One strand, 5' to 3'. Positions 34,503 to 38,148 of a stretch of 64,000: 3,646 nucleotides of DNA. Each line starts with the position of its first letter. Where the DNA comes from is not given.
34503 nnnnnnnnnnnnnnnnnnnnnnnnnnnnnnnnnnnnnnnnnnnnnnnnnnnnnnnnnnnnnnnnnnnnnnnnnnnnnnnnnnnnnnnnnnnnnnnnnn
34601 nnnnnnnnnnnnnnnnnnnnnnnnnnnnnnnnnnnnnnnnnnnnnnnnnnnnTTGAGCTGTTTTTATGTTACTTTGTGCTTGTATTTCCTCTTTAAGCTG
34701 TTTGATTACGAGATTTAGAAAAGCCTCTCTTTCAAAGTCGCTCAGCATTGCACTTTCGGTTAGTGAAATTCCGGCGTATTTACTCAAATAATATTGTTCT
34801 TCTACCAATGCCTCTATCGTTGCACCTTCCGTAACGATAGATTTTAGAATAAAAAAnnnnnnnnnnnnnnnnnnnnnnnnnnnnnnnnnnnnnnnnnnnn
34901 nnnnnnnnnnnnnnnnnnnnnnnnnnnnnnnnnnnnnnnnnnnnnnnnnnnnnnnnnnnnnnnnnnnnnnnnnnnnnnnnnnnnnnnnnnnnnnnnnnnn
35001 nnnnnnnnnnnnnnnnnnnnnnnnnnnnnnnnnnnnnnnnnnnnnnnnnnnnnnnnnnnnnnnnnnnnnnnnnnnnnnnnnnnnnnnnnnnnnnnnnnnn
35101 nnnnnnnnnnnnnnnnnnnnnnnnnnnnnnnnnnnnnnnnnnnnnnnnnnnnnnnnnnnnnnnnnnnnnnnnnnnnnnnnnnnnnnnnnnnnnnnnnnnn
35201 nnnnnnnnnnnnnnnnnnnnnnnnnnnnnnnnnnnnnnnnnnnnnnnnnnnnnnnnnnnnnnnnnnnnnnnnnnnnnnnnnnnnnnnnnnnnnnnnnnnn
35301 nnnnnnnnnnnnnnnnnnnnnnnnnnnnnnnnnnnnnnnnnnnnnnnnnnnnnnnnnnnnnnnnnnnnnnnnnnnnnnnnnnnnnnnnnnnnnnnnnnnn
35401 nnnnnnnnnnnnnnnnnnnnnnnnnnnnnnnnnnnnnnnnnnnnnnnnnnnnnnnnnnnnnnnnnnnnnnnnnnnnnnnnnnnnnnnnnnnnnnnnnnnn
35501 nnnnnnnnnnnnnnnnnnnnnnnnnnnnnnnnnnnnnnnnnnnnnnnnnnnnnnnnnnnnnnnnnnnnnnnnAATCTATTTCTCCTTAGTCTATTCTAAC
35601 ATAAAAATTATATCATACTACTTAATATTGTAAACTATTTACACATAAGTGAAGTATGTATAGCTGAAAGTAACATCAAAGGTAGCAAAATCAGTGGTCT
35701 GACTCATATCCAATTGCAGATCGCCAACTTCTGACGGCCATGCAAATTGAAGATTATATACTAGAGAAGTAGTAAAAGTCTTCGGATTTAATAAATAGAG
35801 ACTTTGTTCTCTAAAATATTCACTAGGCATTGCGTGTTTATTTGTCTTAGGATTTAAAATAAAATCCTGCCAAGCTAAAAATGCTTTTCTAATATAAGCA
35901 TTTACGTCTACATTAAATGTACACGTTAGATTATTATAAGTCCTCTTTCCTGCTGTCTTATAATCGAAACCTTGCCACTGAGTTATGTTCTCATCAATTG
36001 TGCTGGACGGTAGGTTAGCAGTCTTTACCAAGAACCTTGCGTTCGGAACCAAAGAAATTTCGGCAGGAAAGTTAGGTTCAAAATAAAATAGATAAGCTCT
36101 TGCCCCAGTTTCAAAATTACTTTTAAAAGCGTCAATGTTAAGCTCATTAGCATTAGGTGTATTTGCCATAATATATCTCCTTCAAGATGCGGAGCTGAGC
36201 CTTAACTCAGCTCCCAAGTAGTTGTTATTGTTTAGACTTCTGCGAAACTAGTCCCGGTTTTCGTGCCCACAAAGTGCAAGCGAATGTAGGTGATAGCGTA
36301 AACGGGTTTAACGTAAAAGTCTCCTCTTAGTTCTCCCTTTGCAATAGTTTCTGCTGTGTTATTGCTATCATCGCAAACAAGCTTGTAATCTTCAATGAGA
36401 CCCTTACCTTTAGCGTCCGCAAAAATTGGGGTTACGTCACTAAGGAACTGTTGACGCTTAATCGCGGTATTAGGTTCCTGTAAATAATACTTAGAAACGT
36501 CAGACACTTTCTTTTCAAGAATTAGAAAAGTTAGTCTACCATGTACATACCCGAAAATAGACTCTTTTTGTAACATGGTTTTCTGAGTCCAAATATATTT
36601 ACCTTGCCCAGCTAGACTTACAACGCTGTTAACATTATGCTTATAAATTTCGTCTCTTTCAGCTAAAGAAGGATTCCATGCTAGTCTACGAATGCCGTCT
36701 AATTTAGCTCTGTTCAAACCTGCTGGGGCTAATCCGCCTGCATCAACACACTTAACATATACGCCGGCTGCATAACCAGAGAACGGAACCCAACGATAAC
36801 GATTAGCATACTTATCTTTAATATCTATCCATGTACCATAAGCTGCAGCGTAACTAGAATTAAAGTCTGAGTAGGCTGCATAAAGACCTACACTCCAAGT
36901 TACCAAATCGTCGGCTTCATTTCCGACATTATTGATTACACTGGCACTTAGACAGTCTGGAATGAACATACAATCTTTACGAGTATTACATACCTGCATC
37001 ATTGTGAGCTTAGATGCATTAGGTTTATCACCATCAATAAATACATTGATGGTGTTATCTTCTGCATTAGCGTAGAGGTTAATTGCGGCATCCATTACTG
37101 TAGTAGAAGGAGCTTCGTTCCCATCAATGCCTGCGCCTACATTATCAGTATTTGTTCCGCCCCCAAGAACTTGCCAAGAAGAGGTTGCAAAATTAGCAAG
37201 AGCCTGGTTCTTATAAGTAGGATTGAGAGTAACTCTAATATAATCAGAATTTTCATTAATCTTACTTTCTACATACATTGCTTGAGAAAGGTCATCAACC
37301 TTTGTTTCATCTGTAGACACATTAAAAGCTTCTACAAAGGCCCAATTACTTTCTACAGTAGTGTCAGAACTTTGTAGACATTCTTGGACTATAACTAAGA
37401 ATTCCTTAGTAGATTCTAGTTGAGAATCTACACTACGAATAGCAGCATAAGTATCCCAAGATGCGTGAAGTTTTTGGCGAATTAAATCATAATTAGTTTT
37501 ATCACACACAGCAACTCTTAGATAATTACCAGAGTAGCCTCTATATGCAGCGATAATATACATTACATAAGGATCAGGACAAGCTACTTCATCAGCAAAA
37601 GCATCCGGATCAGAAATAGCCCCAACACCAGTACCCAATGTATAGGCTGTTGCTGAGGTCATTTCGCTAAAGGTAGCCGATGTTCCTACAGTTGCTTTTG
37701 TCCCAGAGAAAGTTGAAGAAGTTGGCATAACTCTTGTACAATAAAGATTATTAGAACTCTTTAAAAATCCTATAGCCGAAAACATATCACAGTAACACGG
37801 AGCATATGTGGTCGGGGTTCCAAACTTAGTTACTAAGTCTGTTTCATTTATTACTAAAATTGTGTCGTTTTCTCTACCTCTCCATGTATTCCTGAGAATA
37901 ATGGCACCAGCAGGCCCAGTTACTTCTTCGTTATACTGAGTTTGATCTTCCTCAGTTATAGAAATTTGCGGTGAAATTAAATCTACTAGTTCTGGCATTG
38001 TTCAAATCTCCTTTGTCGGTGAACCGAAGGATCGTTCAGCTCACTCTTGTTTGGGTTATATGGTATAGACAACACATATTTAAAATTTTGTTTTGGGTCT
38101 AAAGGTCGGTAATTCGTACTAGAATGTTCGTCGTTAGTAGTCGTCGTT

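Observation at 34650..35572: Programmed -1 ribosomal frameshift in the tail assembly chaperone (gpG/gpGT-type) at a U_UUU_UUA slippery site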

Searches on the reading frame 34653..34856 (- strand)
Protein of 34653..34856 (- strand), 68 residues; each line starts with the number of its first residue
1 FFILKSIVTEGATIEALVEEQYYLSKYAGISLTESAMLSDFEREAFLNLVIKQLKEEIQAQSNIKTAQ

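Call 7: search_protein_families(library=pfam, proteins=[window:34653-34856:-], max_evalue=1)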
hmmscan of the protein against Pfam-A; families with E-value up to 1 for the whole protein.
window:34653-34856:- (68 aa): 1 family
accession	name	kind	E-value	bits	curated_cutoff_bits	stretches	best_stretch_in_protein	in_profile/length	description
PF17585.7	Phage_Arf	-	0.078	13.4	27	1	37-64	1-28/47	Accessory recombination function protein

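Call 8: search_protein_families(library=phrogs, proteins=[window:34653-34856:-], max_evalue=1)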
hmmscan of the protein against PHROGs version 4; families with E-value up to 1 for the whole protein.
window:34653-34856:- (68 aa): 3 families
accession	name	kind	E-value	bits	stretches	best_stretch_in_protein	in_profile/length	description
phrog_634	-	tail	0.00034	21.8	1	11-65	62-116/121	baseplate hub assembly catalyst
phrog_2445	-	DNA, RNA and nucleotide metabolism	0.061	14.4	1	37-64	1-28/47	Erf recombination cofactor Arf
phrog_8360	-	unknown function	0.11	13.1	1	31-56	20-46/53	-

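Call 80: search_protein_representatives(protein=window:34653-34850:-)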
Query: 66 residues. Proteins with E-value up to 0.001 (for the whole library): 38; up to 1e-10: 0; up to 1e-30: 0. The best 38 are listed.
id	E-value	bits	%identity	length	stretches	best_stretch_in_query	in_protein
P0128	2.7e-10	55.7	48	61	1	7-60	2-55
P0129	1.9e-09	53.0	49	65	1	5-59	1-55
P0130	7.7e-09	51.2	55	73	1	9-55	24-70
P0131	7.7e-09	51.2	52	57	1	8-57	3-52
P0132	1.4e-08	50.3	53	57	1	10-62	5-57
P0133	1.8e-07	46.9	43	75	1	2-55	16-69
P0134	8.5e-07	44.8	52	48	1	14-57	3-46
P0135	9.0e-07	44.7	47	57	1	12-60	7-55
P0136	1.2e-06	44.3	52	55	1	14-55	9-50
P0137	1.6e-06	44.0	46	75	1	11-60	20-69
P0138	1.7e-06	43.9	52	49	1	14-57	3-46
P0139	1.8e-06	43.8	54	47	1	16-63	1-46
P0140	2.1e-06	43.6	46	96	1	5-58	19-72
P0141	3.2e-06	43.0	41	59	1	6-59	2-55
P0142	5.0e-06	42.4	42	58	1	11-60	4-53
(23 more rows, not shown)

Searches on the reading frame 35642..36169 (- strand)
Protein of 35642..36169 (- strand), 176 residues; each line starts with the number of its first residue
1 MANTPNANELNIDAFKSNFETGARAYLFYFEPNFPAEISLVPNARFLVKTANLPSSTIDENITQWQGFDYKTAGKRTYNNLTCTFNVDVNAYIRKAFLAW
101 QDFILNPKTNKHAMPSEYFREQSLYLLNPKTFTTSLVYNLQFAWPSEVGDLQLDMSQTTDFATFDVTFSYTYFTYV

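Call 7: search_protein_families(library=pfam, proteins=[window:35642-36169:-], max_evalue=1)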
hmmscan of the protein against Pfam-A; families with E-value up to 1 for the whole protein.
window:35642-36169:- (176 aa): 1 family
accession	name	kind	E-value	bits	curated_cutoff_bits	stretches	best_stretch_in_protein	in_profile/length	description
PF06841.18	Phage_T4_gp19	-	5e-07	30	28.2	1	67-174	39-134/134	T4-like virus tail tube protein gp19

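Call 8: search_protein_families(library=phrogs, proteins=[window:35642-36169:-], max_evalue=1)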
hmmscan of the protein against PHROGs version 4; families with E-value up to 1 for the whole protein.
window:35642-36169:- (176 aa): 5 families
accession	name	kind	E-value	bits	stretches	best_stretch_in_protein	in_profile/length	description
phrog_45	-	tail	4.7e-36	125.7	1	4-175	70-254/350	tail tube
phrog_3629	-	tail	2.2e-13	51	1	45-172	77-203/313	tail tube protein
phrog_1842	-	tail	5.1e-05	24.1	1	32-169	48-182/204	tail tube protein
phrog_4542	-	tail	9.6e-05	22.9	1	47-175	50-180/214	tail tube protein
phrog_7274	-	unknown function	0.017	15.8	1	37-168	86-217/227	-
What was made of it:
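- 35639..36169 (-): Upstream neighbour: tail tube protein (T4 gp19-like), 176 aa. PF06841, E 5e-7 (call 7). phrog_45 tail tube, E 4.7e-36 (call 8).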

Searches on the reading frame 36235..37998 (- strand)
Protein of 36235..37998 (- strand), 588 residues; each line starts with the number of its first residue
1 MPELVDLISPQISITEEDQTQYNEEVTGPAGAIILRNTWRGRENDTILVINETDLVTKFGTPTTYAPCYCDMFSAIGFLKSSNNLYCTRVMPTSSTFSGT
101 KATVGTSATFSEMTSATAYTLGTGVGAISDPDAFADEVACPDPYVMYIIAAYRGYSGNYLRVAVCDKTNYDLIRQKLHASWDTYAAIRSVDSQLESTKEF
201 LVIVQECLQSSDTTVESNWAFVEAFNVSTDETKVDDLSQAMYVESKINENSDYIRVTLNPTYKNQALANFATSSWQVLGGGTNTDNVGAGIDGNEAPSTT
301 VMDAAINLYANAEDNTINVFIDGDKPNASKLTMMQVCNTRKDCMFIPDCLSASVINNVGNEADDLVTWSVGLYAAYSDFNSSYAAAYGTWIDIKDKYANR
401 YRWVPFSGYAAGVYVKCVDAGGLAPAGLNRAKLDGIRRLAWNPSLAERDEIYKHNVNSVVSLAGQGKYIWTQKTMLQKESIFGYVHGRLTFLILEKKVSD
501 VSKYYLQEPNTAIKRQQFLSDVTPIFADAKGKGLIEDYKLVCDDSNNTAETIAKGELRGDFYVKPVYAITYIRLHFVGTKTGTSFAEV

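Call 7: search_protein_families(library=pfam, proteins=[window:36235-37998:-], max_evalue=1)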
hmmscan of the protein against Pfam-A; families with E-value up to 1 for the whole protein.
window:36235-37998:- (588 aa): 3 families
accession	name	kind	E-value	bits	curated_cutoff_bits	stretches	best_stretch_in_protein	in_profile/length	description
PF17482.7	Phage_sheath_1C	-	6.3e-09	36.2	26.9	1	478-573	2-98/104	Phage tail sheath C-terminal domain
PF04984.19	Phage_sheath_1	-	0.00018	21.8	31.4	1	377-475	81-168/168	Phage tail sheath protein subtilisin-like domain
PF12323.14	HTH_OrfB_IS605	-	0.014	15.3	21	1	435-455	25-45/47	Helix-turn-helix domain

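Call 8: search_protein_families(library=phrogs, proteins=[window:36235-37998:-], max_evalue=1)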
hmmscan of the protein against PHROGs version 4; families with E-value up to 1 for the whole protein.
window:36235-37998:- (588 aa): 4 families
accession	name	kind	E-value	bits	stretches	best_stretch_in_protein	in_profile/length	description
phrog_23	-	tail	1.2e-64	219.9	1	40-587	58-471/496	tail sheath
phrog_10581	-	tail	4.6e-18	65.9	1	447-573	778-904/915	tail sheath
phrog_34521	-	tail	9.4e-06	24.8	1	435-554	806-926/962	tail sheath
phrog_1036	-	tail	2.1e-05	24.8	1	199-345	149-292/531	tail sheath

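Call 72: search_dna_similar(query=window:36235-37998:-, collection=phages, mode=protein, max_rows=12)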
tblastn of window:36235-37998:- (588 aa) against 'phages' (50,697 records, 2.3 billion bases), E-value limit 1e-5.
Records with a match: 2689; places in all: 2753; records where one place covers at least 80% of the query: 83.
Best place of each record, by identity: <60% 2689.
By first word of the organism name: Escherichia 667; Synechococcus 379; Klebsiella 332; Salmonella 203; Vibrio 140; Shigella 89; Aeromonas 80; Acinetobacter 72; Erwinia 69; Cyanophage 61; and 63 more.
By host as written in the record: - 466; Escherichia coli 277; Klebsiella pneumoniae 115; Synechococcus 107; Erwinia amylovora 46; Escherichia coli O157:H7 38; Synechococcus sp. 38; Salmonella enterica 29; and 602 more.
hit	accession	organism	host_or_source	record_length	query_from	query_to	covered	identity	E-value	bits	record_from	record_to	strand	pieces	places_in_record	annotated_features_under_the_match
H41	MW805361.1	Paraglaciecola Antarctic GD virus 1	Paraglaciecola sp. strain IceBac 372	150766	7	588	99%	26.0%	5e-34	144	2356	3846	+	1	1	tail sheath protein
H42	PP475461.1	Xanthomonas phage phiXF1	Xanthomonas campestris pv. campestris ...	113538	1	588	100%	25.3%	5e-27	122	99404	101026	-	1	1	tail sheath protein | hypothetical protein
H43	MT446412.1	Escherichia virus TH41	Escherichia coli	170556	49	588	92%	27.1%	2e-31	136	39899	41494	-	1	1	record has no annotation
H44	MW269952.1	Escherichia phage P479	Escherichia coli 187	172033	49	588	92%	27.1%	2e-31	136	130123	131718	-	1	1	tail sheath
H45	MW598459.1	Escherichia phage vB_EcoM_RZ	Escherichia coli str. K-12 substr. ...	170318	49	588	92%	27.1%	2e-31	136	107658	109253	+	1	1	tail sheath protein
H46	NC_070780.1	Escherichia phage vB_EcoM_RZ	Escherichia coli str. K-12 substr. ...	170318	49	588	92%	27.1%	2e-31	136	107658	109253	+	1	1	tail sheath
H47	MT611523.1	Escherichia phage DK-13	Escherichia coli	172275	49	588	92%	27.1%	2e-31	136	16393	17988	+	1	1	tail sheath protein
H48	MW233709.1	Escherichia phage UPEC01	Escherichia coli S3Lug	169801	49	588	92%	27.1%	2e-31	136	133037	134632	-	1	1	tail sheath monomer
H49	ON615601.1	Synechococcus phage BUCT-ZZ01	Synechococcus elongatus PCC 7942 = ...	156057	8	585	98%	25.3%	3e-42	169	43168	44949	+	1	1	tail sheath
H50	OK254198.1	Escherichia phage PSD2001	Escherichia coli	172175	49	588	92%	27.0%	1e-31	137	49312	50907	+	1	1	tail sheath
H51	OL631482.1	Escherichia phage ECML-359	Escherichia coli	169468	49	588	92%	26.7%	9e-32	137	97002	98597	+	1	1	tail sheath protein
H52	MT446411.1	Escherichia virus TH40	Escherichia coli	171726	49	588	92%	26.7%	9e-32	137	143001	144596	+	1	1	record has no annotation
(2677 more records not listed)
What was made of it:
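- Tried and rejected: The sheath protein is only about 26% identical to any isolate (call 72).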
